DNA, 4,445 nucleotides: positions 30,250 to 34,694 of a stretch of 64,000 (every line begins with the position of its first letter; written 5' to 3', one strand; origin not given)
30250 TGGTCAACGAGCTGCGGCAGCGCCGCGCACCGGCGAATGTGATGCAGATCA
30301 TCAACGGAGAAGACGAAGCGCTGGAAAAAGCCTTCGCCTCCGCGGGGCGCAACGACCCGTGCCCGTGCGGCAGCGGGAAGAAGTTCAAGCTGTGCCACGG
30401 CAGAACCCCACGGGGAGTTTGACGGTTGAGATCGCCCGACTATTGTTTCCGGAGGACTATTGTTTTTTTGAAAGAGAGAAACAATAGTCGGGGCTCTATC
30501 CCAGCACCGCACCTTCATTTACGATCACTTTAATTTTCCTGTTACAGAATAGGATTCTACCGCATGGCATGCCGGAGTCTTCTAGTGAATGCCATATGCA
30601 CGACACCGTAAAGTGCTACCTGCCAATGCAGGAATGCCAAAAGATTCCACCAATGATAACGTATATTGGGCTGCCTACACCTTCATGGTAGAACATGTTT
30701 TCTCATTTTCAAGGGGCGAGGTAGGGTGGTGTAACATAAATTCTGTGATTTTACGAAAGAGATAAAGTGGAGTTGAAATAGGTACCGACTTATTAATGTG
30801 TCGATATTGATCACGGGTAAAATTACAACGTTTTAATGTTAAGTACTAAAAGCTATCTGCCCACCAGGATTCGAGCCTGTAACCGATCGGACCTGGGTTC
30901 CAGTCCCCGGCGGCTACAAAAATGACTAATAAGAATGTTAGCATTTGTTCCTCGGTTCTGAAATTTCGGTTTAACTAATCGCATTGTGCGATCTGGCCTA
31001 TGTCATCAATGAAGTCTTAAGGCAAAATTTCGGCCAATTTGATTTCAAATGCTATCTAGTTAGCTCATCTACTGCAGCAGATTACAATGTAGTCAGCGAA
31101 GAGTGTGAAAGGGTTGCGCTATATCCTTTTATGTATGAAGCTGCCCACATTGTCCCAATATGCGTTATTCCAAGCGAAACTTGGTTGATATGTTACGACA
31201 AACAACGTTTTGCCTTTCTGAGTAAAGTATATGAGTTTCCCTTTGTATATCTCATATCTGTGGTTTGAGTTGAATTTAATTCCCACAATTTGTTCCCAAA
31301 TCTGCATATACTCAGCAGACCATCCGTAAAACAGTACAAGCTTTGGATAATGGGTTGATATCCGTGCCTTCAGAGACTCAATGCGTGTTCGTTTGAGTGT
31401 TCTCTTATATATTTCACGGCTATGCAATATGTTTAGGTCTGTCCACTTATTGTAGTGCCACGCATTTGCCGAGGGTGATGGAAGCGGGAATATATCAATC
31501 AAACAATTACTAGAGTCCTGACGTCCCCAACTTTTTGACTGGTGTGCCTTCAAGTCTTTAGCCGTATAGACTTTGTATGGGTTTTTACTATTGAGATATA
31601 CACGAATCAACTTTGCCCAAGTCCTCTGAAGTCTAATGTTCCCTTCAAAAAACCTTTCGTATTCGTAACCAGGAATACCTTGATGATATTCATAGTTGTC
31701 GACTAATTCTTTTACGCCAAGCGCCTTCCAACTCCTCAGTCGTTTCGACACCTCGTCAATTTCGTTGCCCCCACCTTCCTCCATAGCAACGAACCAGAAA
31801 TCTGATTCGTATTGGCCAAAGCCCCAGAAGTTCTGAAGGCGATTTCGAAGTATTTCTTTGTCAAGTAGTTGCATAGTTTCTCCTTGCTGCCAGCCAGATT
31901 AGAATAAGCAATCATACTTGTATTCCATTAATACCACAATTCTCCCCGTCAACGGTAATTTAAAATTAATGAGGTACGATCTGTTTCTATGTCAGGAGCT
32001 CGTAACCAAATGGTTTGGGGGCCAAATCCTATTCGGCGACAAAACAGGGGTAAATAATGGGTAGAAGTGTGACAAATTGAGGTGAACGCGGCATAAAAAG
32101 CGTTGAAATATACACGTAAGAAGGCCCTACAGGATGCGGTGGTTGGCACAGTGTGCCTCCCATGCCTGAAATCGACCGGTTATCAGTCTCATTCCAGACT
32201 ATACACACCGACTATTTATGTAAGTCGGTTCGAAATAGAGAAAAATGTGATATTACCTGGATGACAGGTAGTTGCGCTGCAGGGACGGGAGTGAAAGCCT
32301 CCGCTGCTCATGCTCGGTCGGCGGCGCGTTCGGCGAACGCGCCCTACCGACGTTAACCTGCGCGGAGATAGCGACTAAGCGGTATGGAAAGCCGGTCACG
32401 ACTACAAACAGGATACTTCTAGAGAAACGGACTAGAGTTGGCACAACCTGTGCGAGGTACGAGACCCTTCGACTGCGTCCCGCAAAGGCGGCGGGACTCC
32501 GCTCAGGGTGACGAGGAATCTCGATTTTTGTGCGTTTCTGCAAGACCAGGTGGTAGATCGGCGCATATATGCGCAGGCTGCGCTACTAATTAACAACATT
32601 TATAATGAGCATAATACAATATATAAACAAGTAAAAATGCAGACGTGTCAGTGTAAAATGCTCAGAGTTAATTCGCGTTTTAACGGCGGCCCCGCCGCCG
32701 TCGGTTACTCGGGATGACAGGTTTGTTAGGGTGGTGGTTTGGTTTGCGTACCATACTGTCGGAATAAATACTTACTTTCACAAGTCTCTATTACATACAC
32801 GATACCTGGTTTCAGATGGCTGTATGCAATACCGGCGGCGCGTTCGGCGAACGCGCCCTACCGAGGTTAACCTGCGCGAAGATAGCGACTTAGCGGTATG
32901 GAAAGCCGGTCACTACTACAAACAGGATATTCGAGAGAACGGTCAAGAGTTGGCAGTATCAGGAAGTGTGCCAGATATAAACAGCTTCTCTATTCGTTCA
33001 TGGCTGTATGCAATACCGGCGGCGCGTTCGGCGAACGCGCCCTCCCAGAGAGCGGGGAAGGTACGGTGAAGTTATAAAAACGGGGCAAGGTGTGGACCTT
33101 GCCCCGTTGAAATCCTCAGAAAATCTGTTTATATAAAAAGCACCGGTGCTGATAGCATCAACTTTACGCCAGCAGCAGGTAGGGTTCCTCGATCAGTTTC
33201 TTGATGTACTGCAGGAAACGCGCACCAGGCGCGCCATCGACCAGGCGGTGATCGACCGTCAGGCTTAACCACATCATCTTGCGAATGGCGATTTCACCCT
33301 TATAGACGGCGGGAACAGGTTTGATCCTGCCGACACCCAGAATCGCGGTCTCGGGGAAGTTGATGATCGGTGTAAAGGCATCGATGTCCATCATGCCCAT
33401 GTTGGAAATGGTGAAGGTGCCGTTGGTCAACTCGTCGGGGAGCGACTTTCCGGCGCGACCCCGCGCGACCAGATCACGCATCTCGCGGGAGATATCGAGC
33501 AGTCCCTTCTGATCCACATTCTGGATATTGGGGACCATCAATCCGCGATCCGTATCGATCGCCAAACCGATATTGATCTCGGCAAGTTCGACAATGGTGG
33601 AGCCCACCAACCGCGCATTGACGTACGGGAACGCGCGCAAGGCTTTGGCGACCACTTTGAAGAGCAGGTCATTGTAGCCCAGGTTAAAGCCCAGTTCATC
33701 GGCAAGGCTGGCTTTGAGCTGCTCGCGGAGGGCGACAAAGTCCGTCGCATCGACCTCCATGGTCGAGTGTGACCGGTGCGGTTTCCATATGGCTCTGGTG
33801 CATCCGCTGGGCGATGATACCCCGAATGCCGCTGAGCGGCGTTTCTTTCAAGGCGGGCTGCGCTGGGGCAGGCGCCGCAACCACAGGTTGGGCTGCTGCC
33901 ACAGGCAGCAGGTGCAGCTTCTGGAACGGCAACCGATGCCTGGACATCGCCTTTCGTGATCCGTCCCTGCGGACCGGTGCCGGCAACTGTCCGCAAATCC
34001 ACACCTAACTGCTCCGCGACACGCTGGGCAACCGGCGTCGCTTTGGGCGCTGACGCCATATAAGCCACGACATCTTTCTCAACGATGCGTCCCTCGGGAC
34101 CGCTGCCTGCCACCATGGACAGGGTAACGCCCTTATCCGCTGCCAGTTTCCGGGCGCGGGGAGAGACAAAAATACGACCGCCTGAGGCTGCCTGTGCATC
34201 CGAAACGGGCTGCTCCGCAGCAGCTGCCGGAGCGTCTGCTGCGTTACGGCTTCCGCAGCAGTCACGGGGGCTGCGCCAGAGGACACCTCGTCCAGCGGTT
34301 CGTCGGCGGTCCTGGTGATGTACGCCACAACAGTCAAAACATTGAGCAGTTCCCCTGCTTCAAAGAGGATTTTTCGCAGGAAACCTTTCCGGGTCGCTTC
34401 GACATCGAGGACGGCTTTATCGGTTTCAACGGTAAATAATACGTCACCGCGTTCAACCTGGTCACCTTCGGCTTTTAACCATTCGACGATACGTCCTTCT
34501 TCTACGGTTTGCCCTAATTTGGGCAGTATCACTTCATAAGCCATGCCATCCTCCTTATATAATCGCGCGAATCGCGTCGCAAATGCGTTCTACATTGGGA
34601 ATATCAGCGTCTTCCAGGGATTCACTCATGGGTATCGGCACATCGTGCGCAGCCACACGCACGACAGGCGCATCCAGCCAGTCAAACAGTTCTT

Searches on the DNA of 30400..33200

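Call 86: search_rna_families(source=window, start=30400, end=33200, threshold=evalue, max_evalue=0.1)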
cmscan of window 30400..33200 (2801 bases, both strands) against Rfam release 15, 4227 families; matches with E-value up to 0.1: 1.
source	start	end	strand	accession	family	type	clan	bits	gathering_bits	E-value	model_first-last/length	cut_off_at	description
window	33073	33147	-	RF02938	COG2827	Gene; sRNA;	-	30.3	49.1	0.011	1-77/77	no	COG2827 RNA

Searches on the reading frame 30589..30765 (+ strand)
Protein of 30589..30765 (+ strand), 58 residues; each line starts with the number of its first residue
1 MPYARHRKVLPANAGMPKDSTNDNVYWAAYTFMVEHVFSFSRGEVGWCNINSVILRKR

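Call 81: search_protein_families(library=pfam, proteins=[window:30589-30765:+], max_evalue=0.1)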
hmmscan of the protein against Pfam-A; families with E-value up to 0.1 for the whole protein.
window:30589-30765:+ (58 aa): 1 family
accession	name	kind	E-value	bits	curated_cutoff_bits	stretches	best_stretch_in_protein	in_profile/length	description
PF24740.1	DUF7691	-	0.095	13.2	27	1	14-51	65-101/204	Domain of unknown function (DUF7691)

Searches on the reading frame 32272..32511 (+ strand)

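Call 81: search_protein_families(library=pfam, proteins=[window:32272-32511:+], max_evalue=0.1)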
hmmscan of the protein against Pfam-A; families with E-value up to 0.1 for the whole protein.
window:32272-32511:+ (79 aa): 1 family
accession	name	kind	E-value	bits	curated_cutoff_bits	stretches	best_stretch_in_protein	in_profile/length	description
PF02738.23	MoCoBD_1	-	0.053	13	27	1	15-45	92-124/244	Molybdopterin cofactor-binding domain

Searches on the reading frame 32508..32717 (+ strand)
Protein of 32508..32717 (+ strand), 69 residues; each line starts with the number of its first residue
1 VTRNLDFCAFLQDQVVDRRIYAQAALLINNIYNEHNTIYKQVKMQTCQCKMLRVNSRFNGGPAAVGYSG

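Call 81: search_protein_families(library=pfam, proteins=[window:32508-32717:+], max_evalue=0.1)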
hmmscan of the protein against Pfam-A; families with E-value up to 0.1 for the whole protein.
window:32508-32717:+ (69 aa): 1 family
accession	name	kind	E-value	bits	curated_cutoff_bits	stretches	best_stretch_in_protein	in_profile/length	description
PF15632.11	ATPgrasp_Ter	-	0.015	15.5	29.1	1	17-63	45-91/131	ATP-grasp in the biosynthetic pathway with Ter operon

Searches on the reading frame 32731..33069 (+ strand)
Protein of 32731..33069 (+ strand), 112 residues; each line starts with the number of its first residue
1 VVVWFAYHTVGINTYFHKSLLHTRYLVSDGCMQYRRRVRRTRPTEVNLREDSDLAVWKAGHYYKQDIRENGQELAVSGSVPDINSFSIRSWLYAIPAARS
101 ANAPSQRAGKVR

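Call 81: search_protein_families(library=pfam, proteins=[window:32731-33069:+], max_evalue=0.1)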
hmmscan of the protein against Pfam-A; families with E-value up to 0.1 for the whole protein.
window:32731-33069:+ (112 aa): 2 families
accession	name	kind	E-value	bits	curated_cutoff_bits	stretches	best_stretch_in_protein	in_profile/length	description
PF22517.1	Mcm-like_N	-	0.021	15.5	26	1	34-62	27-56/82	Mcm-like, N-terminal domain, archaea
PF10432.14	bact-PGI_C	-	0.092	13.1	24.5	0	63-97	32-61/151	Bacterial phospho-glucose isomerase C-terminal SIS domain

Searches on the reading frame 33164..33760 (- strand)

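Call 60: search_protein_families(library=pfam, proteins=[window:33164-33760:-], max_evalue=0.01)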
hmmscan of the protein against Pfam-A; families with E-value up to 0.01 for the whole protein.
window:33164-33760:- (198 aa): 1 family
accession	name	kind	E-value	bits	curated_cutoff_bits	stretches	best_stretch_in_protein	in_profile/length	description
PF00198.28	2-oxoacid_dh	-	4.8e-73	245.9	23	1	2-197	35-231/232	2-oxoacid dehydrogenases acyltransferase (catalytic domain)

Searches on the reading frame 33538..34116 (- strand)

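Call 60: search_protein_families(library=pfam, proteins=[window:33538-34116:-], max_evalue=0.01)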
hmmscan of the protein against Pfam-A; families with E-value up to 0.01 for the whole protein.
window:33538-34116:- (192 aa): 1 family
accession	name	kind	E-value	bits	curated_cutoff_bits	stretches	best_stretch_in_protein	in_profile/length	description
PF02817.22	E3_binding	-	4.9e-21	75.1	23.7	2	24-59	1-36/36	e3 binding domain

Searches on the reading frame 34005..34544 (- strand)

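Call 60: search_protein_families(library=pfam, proteins=[window:34005-34544:-], max_evalue=0.01)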
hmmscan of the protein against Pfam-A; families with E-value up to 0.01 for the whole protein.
window:34005-34544:- (179 aa): 2 families
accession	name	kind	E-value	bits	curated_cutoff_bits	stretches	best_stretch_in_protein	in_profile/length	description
PF00364.28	Biotin_lipoyl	-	9.5e-17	61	22.1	1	4-76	2-73/73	Biotin-requiring enzyme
PF13533.13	Biotin_lipoyl_2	-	0.0001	22.4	29.8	1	17-39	9-31/32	Biotin-lipoyl like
